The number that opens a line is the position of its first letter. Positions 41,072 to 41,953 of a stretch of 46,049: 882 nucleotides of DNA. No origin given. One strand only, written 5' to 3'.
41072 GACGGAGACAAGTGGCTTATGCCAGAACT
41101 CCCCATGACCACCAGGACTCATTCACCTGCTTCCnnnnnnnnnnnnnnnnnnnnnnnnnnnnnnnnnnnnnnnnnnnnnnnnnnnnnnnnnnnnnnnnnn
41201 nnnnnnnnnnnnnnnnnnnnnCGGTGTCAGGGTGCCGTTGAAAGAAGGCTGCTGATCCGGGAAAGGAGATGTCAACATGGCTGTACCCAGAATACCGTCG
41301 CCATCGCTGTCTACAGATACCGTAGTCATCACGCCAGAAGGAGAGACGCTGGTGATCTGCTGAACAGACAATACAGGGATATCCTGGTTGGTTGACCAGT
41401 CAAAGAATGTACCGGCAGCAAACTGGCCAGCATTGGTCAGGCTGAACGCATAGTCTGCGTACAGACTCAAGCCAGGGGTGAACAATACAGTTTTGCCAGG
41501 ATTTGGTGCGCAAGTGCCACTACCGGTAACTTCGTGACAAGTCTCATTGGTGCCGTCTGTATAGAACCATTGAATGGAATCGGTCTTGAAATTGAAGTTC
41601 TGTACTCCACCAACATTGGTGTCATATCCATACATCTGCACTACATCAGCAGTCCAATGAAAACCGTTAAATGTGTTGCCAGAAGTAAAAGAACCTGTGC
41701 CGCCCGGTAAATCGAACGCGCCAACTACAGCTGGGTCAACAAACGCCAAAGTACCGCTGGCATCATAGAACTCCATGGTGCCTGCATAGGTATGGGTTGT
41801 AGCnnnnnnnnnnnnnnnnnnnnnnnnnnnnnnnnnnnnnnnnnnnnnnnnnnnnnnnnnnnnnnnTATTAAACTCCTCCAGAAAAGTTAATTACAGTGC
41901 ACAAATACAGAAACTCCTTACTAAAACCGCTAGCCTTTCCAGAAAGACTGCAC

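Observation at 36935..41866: Tandem array of an unrecognised secreted protein family carrying VPLPA-type PEP-CTERM-like tails, with no exosortase in sight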

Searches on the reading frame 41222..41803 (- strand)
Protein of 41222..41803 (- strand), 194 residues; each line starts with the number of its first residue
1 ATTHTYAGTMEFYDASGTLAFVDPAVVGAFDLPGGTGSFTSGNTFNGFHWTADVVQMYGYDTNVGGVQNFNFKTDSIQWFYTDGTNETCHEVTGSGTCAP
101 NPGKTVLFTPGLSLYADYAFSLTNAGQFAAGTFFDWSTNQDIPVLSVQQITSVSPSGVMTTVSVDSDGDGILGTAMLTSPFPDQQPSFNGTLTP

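Call 12: find_homologous_proteins(query=window:41222-41800:-, max_evalue=0.001)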
Query window:41222-41800:- (193 aa): 10 proteins with E <= 0.001 among 136 candidates.
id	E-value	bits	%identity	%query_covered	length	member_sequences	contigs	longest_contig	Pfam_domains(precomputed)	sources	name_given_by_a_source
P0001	4.6e-124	430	100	100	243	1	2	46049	-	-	-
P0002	3.3e-62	228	76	72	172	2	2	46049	-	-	-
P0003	2.7e-37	147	46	99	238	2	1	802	-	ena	-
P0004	2.8e-34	137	48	100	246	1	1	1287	-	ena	-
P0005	6.0e-31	126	45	98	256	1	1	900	-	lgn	-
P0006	4.7e-30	123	44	98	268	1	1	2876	-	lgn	-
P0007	4.2e-29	120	43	99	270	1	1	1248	-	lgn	-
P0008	6.3e-28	116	43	99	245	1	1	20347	-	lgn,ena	-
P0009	6.7e-26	109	42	98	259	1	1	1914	-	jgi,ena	-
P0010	5.8e-21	93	39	97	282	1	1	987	-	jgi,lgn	jgi:hypothetical protein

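Call 16: search_protein_families(library=ncbifam, proteins=[window:41222-41803:-], max_evalue=1)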
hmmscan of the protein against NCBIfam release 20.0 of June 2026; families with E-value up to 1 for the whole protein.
window:41222-41803:- (194 aa): 0 families

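Call 28: search_protein_representatives(alignment_id=A2)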
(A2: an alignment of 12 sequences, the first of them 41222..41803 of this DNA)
Query: 12 sequences, 194 profile positions. Proteins with E-value up to 0.001 (for the whole library): 195; up to 1e-10: 66; up to 1e-30: 31. The best 150 are listed.
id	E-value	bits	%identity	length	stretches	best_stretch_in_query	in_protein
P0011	2.6e-73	262.3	-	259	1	1-192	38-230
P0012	1.3e-71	256.8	-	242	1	2-192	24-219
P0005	9.4e-71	254.0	-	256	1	2-192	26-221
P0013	1.4e-68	246.8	-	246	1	3-193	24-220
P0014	4.0e-64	232.3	-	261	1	1-193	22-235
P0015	2.3e-61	223.3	-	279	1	2-192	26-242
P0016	1.5e-56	207.6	-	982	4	7-192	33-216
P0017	3.3e-56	206.5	-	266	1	2-192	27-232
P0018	3.4e-54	199.9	-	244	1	2-193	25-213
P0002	1.2e-51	191.7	-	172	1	57-193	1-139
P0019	1.2e-51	191.6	-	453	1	2-192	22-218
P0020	4.2e-51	189.8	-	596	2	10-191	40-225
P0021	2.4e-50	187.4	-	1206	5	8-191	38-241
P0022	2.6e-50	187.2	-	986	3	5-191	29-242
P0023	9.8e-50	185.4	-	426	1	7-192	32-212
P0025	9.9e-46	172.3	-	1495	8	104-184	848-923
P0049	8.1e-21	91.0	-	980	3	105-192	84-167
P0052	4.9e-19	85.2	-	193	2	111-188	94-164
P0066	1.1e-12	64.5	-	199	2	112-190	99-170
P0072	4.0e-11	59.4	-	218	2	109-187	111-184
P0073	5.5e-11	58.9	-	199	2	108-188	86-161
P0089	5.2e-09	52.5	-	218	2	112-189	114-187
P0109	2.4e-07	47.1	-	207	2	110-188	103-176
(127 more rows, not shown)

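Call 29: find_related_loci(query=A2, collection=genome_contigs, flank=10000)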
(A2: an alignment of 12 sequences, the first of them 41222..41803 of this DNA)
Query A2 (194 aa) in genome_contigs; peptide patterns used: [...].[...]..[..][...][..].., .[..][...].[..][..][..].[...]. (x = any residue, [..] = any of these).
35 stretches matched a pattern; 2 encode a relative of the query (tblastn E <= 1e-3); 2 distinct loci.
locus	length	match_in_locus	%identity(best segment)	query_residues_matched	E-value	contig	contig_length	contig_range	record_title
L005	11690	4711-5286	44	4-193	1e-31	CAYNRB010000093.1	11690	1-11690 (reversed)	MAG TPA_asm: uncultured Methylomarinum sp. isolate binchicken_co53_130 genome assembly, contig: NODE_3518_length_11690_c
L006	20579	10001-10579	43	8-192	1e-31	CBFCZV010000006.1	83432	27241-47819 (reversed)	MAG TPA_asm: uncultured Gammaproteobacteria bacterium isolate SRR26215676_concoct_189 genome assembly, contig: ERZ250734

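Call 34: search_protein_families(library=ncbifam, proteins=[L006:27-1772:+, L006:1834-3186:+, L006:4105-7665:-, L006:7742-9094:-, L006:9908-10675:+, L006:10826-12457:+, L006:12473-14236:+, L006:14267-16024:+, L006:16058-17812:+, L006:18132-19913:+], max_evalue=0.000001)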
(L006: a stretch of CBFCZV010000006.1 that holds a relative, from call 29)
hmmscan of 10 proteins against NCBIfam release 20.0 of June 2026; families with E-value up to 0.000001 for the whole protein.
L006:27-1772:+ (582 aa): 53 families (the best 25 are shown)
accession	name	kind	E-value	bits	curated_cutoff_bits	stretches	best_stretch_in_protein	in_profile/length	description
TIGR02916.1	PEP_his_kin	equivalog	1.6e-202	674.8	300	1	19-577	127-679/679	XrtA/PEP-CTERM system histidine kinase PrsK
NF008468.0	PRK11360.1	equivalog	2.5e-24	85.6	646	1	354-580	381-610/616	two-component system sensor histidine kinase AtoS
TIGR02956.1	TMAO_torS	equivalog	1.2e-17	63.4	676.5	1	468-581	571-685/967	TMAO reductase system sensor histidine kinase/response regulator TorS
NF010411.0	PRK13837.1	equivalog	2.6e-17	62.1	647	1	464-580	548-677/828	two-component system VirA-like sensor kinase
NF008298.1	PRK11086.1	subfamily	7e-17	61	520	1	476-579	423-526/529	DcuS/MalK family sensor histidine kinase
NF053867.1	SprKinKinDBac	equivalog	8.2e-17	60.8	775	1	361-580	278-499/500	sporulation kinase KinD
NF046044.1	PnpS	equivalog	6.9e-16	58.2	400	1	432-577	240-390/390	two-component system histidine kinase PnpS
NF041777.1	sens_FixL_Rhizob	equivalog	1e-15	57.4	850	1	469-579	371-482/485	sensor protein FixL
TIGR02966.1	phoR_proteo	equivalog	1.5e-15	57.1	334.2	1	410-575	163-332/333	phosphate regulon sensor histidine kinase PhoR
NF007688.0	PRK10364.1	equivalog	4.2e-15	55.5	479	1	469-579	344-452/460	two-component system sensor histidine kinase ZraS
NF038348.1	T2SS_HK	subfamily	5.5e-15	54.8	450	1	470-578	465-573/574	histidine kinase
NF033092.0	HK_WalK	equivalog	2.9e-14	52.6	725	1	428-578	438-594/594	cell wall metabolism sensor histidine kinase WalK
TIGR02938.1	nifL_nitrog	equivalog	3.7e-14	52.1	242.45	1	377-577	287-493/494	nitrogen fixation negative regulator NifL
NF011874.0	PRK15347.1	equivalog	7.6e-14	50.7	852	1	469-580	506-616/921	two component system sensor kinase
NF041735.1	hist_kin_RppB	equivalog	4.6e-13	48.8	400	1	436-577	297-438/438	two-component system sensor histidine kinase RppB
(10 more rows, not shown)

L006:1834-3186:+ (451 aa): 47 families (the best 25 are shown)
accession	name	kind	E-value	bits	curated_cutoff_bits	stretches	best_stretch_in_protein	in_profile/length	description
TIGR02915.1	PEP_resp_reg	equivalog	2.2e-207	689.2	502.6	1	8-449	1-444/445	PEP-CTERM-box response regulator transcription factor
NF008469.0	PRK11361.1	equivalog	6.4e-116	387.8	714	1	4-441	3-448/461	acetoacetate metabolism transcriptional regulator AtoC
TIGR01818.1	ntrC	equivalog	2.2e-109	366.4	558.6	1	9-399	2-387/463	nitrogen regulation protein NR(I)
NF041552.1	TF_PrdR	equivalog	1.1e-106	357.4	795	1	133-446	255-575/577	sigma-54 dependent transcriptional regulator PrdR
NF041946.1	LuxO_transreg_Vib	equivalog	1.5e-101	340.5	800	1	29-387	22-374/463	quorum-sensing sigma-54 dependent transcriptional regulator LuxO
TIGR01817.1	nifA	equivalog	1.4e-100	337.5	528.85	1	144-397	194-446/534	nif-specific transcriptional activator NifA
NF049963.1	RespRegFlgRCampy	domain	1.5e-95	320.5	750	1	8-448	3-428/429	fla regulon two-component system response regulator FlgR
NF051870.1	NAssimRespRegNtrX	equivalog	2.4e-95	320.1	600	1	7-448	3-451/452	nitrogen assimilation response regulator NtrX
NF003451.0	PRK05022.1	equivalog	1.8e-93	314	476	1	144-450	188-511/512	nitric oxide reductase transcriptional regulator NorR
NF007689.0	PRK10365.1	equivalog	1.1e-92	311.1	760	1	4-441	4-436/441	sigma-54-dependent response regulator transcription factor ZraR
NF050807.1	TransRegFlbDCaul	equivalog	8.9e-92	308.3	750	1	147-400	119-372/454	sigma-54-dependent transcriptional regulator FlbD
NF011695.0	PRK15115.1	equivalog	1.3e-89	301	763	1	4-446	5-435/445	two-component system response regulator GlrR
NF038308.1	RNA_repair_RtcR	equivalog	1e-88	298.5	650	1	143-397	177-440/530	RNA repair transcriptional activator RtcR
NF008176.1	PRK10923.1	equivalog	4.8e-87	292.5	620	1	7-394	5-386/469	nitrogen regulation protein NR(I)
TIGR02329.1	propionate_PrpR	equivalog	1.3e-86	291.4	499.2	1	137-445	203-525/526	propionate catabolism operon regulatory protein PrpR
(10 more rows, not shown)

L006:4105-7665:- (1187 aa): 1 family
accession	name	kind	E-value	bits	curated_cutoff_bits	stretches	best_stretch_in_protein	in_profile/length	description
NF012211.1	tand_rpt_95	domain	5.1e-11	42.4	90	1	661-733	12-88/98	tandem-95 repeat protein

L006:7742-9094:- (451 aa): 3 families
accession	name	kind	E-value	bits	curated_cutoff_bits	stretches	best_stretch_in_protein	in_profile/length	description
NF007988.0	PRK10716.1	equivalog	1.7e-14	53.3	585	1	339-417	334-412/435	long-chain fatty acid transporter FadL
NF033709.1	PorV_fam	subfamily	6.2e-13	49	90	0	257-416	188-314/326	PorV/PorQ family protein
NF050080.1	pilus_FilD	exception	1e-09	37.2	970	0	268-410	364-499/549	putative pilus system OmpP1/FadL family transporter FilD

L006:9908-10675:+ (256 aa): 1 family
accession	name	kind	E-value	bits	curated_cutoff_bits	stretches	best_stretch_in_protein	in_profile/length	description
TIGR03370.1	VPLPA-CTERM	domain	2.2e-07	30.8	25.35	1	229-253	1-25/25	VPLPA-CTERM sorting domain-containing protein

L006:10826-12457:+ (544 aa): 10 families
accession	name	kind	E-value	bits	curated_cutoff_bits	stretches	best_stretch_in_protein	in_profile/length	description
TIGR02917.1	PEP_TPR_lipo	equivalog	8.6e-22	76.8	312.2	2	120-237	445-559/899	XrtA/PEP-CTERM system TPR-repeat protein PrsT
NF040959.1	MamA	equivalog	3.2e-19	69.2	200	1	78-234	43-196/204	magnetosome protein MamA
TIGR00540.1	TPR_hemY_coli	hypoth_equivalog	1.4e-15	57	142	1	12-97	303-384/385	heme biosynthesis-associated TPR protein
TIGR02521.1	type_IV_pilW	equivalog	2.2e-13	50.3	154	1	10-194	40-223/234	type IV pilus biogenesis/stability protein PilW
NF033920.0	C39_PA2778_fam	equivalog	2.7e-08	33.5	150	0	79-171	163-255/255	PA2778 family cysteine peptidase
NF033762.1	social_mot_Tgl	equivalog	5e-08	32.6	225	0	13-196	43-226/252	social motility TPR repeat lipoprotein Tgl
NF008520.0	PRK11447.1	equivalog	2.5e-07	28.9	858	1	5-196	273-474/1157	cellulose synthase complex outer membrane protein BcsC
NF058541.1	SusR_regulator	equivalog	2.9e-07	30.1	480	0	151-235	141-227/515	SusR family glycan utilization regulator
NF052394.1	NodProtNoeE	equivalog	3.3e-07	29.3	500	0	287-335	9-56/387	nodulation protein NoeE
NF052312.1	T9SS_PorW_SprE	equivalog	7.8e-07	28.1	250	0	7-170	147-320/716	type IX secretion system periplasmic lipoprotein PorW/SprE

L006:12473-14236:+ (588 aa): 11 families
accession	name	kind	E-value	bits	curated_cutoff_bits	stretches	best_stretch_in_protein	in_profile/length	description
NF040959.1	MamA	equivalog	7.9e-22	77.7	200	2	170-309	65-200/204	magnetosome protein MamA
TIGR02521.1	type_IV_pilW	equivalog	2.5e-16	59.9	154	1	63-174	54-167/234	type IV pilus biogenesis/stability protein PilW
TIGR02917.1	PEP_TPR_lipo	equivalog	1.1e-14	53.3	312.2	1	124-312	447-631/899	XrtA/PEP-CTERM system TPR-repeat protein PrsT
TIGR02552.1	LcrH_SycD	equivalog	2.1e-10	40.5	104.8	1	169-241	44-117/136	SycD/LcrH family type III secretion system chaperone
NF008757.0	PRK11788.1-5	equivalog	3e-10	39.8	363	0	225-311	50-136/388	lipopolysaccharide assembly protein LapB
NF033758.1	gliding_GltE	equivalog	1e-09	37.9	225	1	45-238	159-353/411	adventurous gliding motility TPR repeat lipoprotein GltE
NF008755.0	PRK11788.1-3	equivalog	6.9e-09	35.5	430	0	226-313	52-139/388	lipopolysaccharide assembly protein LapB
NF047371.1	FlcA_CTERM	equivalog_domain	1.5e-08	33.6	300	0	56-167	419-532/646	periplasmic flagellar collar protein FlcA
NF008391.2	PRK11189.1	equivalog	1.8e-07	30.9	250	0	142-229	65-152/297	lipoprotein NlpI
NF052415.1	T3SS_chap_SctY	equivalog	7.6e-07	29.6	70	0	90-159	22-94/106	type III secretion apparatus assembly chaperone SctY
NF040561.1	PrimPol_Msp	equivalog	8.7e-07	27.8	200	0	175-254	24-99/515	CRISPR-associated primase-polymerase type A1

L006:14267-16024:+ (586 aa): 8 families
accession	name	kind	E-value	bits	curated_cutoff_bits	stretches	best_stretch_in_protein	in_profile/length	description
NF040959.1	MamA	equivalog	5.6e-19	68.4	200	1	12-164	45-198/204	magnetosome protein MamA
TIGR02917.1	PEP_TPR_lipo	equivalog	1e-17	63.4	312.2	1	15-299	340-621/899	XrtA/PEP-CTERM system TPR-repeat protein PrsT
TIGR02521.1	type_IV_pilW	equivalog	1.7e-14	53.9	154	0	29-108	23-102/234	type IV pilus biogenesis/stability protein PilW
TIGR02552.1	LcrH_SycD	equivalog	3.9e-11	42.8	104.8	0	35-104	50-119/136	SycD/LcrH family type III secretion system chaperone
NF047371.1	FlcA_CTERM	equivalog_domain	6.9e-10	38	300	0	62-155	429-523/646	periplasmic flagellar collar protein FlcA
TIGR00990.1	3a0801s09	subfamily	1.1e-09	37.6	757.25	0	53-144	347-438/615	mitochondrial import receptor subunit TOM70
NF008391.2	PRK11189.1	equivalog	7.9e-09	35.4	250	0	26-129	54-157/297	lipoprotein NlpI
NF033758.1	gliding_GltE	equivalog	1e-07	31.3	225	0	17-234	133-352/411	adventurous gliding motility TPR repeat lipoprotein GltE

L006:16058-17812:+ (585 aa): 8 families
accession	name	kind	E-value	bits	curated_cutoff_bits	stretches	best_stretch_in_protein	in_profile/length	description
NF040959.1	MamA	equivalog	5.5e-18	65.1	200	1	8-167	41-201/204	magnetosome protein MamA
TIGR02917.1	PEP_TPR_lipo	equivalog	5.2e-16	57.7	312.2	1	136-244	598-706/899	XrtA/PEP-CTERM system TPR-repeat protein PrsT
TIGR02521.1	type_IV_pilW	equivalog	5.9e-16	58.7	154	1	54-225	48-221/234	type IV pilus biogenesis/stability protein PilW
TIGR02552.1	LcrH_SycD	equivalog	1.4e-12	47.5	104.8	0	35-105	50-120/136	SycD/LcrH family type III secretion system chaperone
NF033758.1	gliding_GltE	equivalog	3.5e-10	39.5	225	1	46-235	163-353/411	adventurous gliding motility TPR repeat lipoprotein GltE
NF008391.2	PRK11189.1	equivalog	9.8e-10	38.4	250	0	15-129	48-157/297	lipoprotein NlpI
NF047371.1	FlcA_CTERM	equivalog_domain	2.2e-09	36.4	300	1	49-168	416-536/646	periplasmic flagellar collar protein FlcA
NF002725.1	PRK02603.1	equivalog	1e-07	32.1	143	0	102-197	32-130/173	photosystem I assembly protein Ycf3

L006:18132-19913:+ (594 aa): 11 families
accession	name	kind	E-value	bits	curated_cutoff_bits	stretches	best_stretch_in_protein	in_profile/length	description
NF040959.1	MamA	equivalog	1.4e-20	73.6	200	1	17-172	42-198/204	magnetosome protein MamA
TIGR02917.1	PEP_TPR_lipo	equivalog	7.6e-19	67.1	312.2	1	19-312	336-626/899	XrtA/PEP-CTERM system TPR-repeat protein PrsT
TIGR02521.1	type_IV_pilW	equivalog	3.3e-14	53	154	1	36-205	22-193/234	type IV pilus biogenesis/stability protein PilW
NF008391.2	PRK11189.1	equivalog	2.2e-11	43.8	250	0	146-225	64-143/297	lipoprotein NlpI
TIGR02552.1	LcrH_SycD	equivalog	1e-09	38.3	104.8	0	44-113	51-120/136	SycD/LcrH family type III secretion system chaperone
NF002725.1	PRK02603.1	equivalog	3e-09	37.1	143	0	56-125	46-118/173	photosystem I assembly protein Ycf3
NF047558.1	TPR_END_plus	domain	4.5e-08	32.9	32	0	83-111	3-31/56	TPR end-of-group domain-containing protein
NF033758.1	gliding_GltE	equivalog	4.8e-08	32.4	225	0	109-219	82-328/411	adventurous gliding motility TPR repeat lipoprotein GltE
NF033762.1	social_mot_Tgl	equivalog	1.3e-07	31.3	225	0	96-231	48-186/252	social motility TPR repeat lipoprotein Tgl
NF047507.1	TPR_BatC_Lepto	exception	1.3e-07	31.3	175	0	71-181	18-130/214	TPR repeat-containing protein BatC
NF033920.0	C39_PA2778_fam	equivalog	4.8e-07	29.4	150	0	13-109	157-254/255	PA2778 family cysteine peptidase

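Call 36: find_encoding_contigs(protein=P0008, flank=10000, max_places=4)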
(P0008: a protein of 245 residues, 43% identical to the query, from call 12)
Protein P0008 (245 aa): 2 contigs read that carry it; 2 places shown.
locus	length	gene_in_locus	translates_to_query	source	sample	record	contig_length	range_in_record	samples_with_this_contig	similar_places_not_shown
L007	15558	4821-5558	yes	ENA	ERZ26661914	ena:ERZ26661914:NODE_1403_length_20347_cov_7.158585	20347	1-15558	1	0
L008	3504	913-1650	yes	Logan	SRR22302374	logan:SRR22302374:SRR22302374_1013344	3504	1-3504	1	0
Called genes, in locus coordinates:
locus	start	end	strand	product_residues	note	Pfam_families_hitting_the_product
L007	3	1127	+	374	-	?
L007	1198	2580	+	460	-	PF00072:Response_reg, PF00158:Sigma54_activat, PF14532:Sigma54_activ_2, PF25601:AAA_lid_14, PF02954:HTH_8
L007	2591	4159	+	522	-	PF00515:TPR_1 (faint), PF07719:TPR_2 (faint), PF12895:ANAPC3 (faint), PF25062:ARM_TT21_N (weak), PF13424:TPR_12 (weak), PF14559:TPR_19 (weak), PF00685:Sulfotransfer_1, PF13469:Sulfotransfer_3, +10 more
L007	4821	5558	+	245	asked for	-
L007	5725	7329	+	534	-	PF13424:TPR_12, PF00515:TPR_1 (weak), PF13414:TPR_11, PF13432:TPR_16 (weak), PF13431:TPR_17 (weak), PF00515:TPR_1, PF00685:Sulfotransfer_1, PF13469:Sulfotransfer_3, +14 more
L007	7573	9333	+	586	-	PF00515:TPR_1 (faint), PF07719:TPR_2 (faint), PF12895:ANAPC3 (faint), PF13374:TPR_10 (faint), PF13424:TPR_12 (faint), PF13428:TPR_14 (faint), PF00685:Sulfotransfer_1, PF13469:Sulfotransfer_3, +11 more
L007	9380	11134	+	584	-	PF12895:ANAPC3 (faint), PF13429:TPR_15 (faint), PF13414:TPR_11, PF21033:RMD1-3 (weak), PF13431:TPR_17 (weak), PF14559:TPR_19 (weak), PF00685:Sulfotransfer_1, PF13469:Sulfotransfer_3, +12 more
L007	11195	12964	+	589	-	PF02810:SEC-C, PF07719:TPR_2 (faint), PF13428:TPR_14 (faint), PF13431:TPR_17 (faint), PF14559:TPR_19 (faint), PF25064:ARM_TT21_5th (faint), PF00515:TPR_1, PF13844:Glyco_transf_41, +2 more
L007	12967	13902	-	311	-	-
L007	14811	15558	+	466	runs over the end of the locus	PF03349:Toluene_X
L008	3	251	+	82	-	?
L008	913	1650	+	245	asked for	-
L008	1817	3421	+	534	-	PF13424:TPR_12, PF00515:TPR_1 (weak), PF13414:TPR_11, PF13432:TPR_16 (weak), PF13431:TPR_17 (weak), PF00515:TPR_1, PF00685:Sulfotransfer_1, PF13469:Sulfotransfer_3, +14 more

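Call 49: search_protein_families(library=pfam, alignment_id=A4, max_evalue=0.01)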
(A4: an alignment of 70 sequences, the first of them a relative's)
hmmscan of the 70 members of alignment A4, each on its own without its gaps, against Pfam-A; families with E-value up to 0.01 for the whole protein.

A. member 1, P0045 (201 aa): 1 family
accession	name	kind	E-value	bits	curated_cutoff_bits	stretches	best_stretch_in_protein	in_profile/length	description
PF07589.16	PEP-CTERM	-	0.00085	19.8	20.7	1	176-199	1-24/24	PEP-CTERM motif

B. families by the number of members that match (of 70 scanned): 4 families
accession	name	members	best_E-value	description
PF07589.16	PEP-CTERM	40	1.6e-09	PEP-CTERM motif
PF17963.7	Big_9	2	6.6e-17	Bacterial Ig domain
PF17803.7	Cadherin_4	2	1.3e-16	Bacterial cadherin-like domain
PF17892.7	Cadherin_5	2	1.6e-14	Cadherin-like domain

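Call 50: search_protein_families(library=ncbifam, alignment_id=A4, max_evalue=0.001)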
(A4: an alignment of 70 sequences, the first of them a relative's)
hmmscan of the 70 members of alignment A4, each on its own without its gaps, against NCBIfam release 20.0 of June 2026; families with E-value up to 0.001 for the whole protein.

A. member 1, P0045 (201 aa): 2 families
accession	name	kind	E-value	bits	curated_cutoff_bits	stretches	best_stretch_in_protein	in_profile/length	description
TIGR03370.1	VPLPA-CTERM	domain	0.00011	22.1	25.35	1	177-201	1-25/25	VPLPA-CTERM sorting domain-containing protein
NF041927.1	Xrt_dep_XDP1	equivalog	0.00041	20.4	125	0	171-200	213-242/242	exosortase-dependent surface protein XDP1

B. families by the number of members that match (of 70 scanned): 15 families
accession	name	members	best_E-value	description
NF033554.9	floc_PepA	44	7.3e-10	flocculation-associated PEP-CTERM protein PepA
TIGR03370.1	VPLPA-CTERM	41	3.6e-09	VPLPA-CTERM sorting domain-containing protein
NF041538.1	PEP_EDSA_1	24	5e-06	EDSAP-1 family PEP-CTERM protein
NF038125.1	PEP_CTERM_THxN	21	9.5e-08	THxN family PEP-CTERM protein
NF038129.1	PEP_NF038129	12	1e-06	NF038129 family PEP-CTERM protein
NF046088.1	anchor_EppA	5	0.00022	EPS-associated small membrane protein EppA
NF038126.1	PEP_CTERM_FxDxF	4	9.8e-13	FxDxF family PEP-CTERM protein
NF035944.1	PEPxxWA-CTERM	4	1.9e-08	PEPxxWA-CTERM sorting domain-containing protein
NF038119.1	PEP_CTERM_MHFG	4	1.5e-06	MHFG family PEP-CTERM protein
TIGR02595.1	PEP_CTERM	4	5.1e-06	PEP-CTERM sorting domain-containing protein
NF041927.1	Xrt_dep_XDP1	3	0.00015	exosortase-dependent surface protein XDP1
NF012211.1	tand_rpt_95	2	5.9e-13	tandem-95 repeat protein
NF038124.1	PEP_CTERM_TLD_A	2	0.00028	PEP_CTERM-anchored TLD domain-containing protein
NF052325.1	PorVQ2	1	6.5e-05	putative type IX sorting system protein PorV2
NF038118.1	PEP_CTERM_CCXG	1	0.00048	CCXG family PEP-CTERM protein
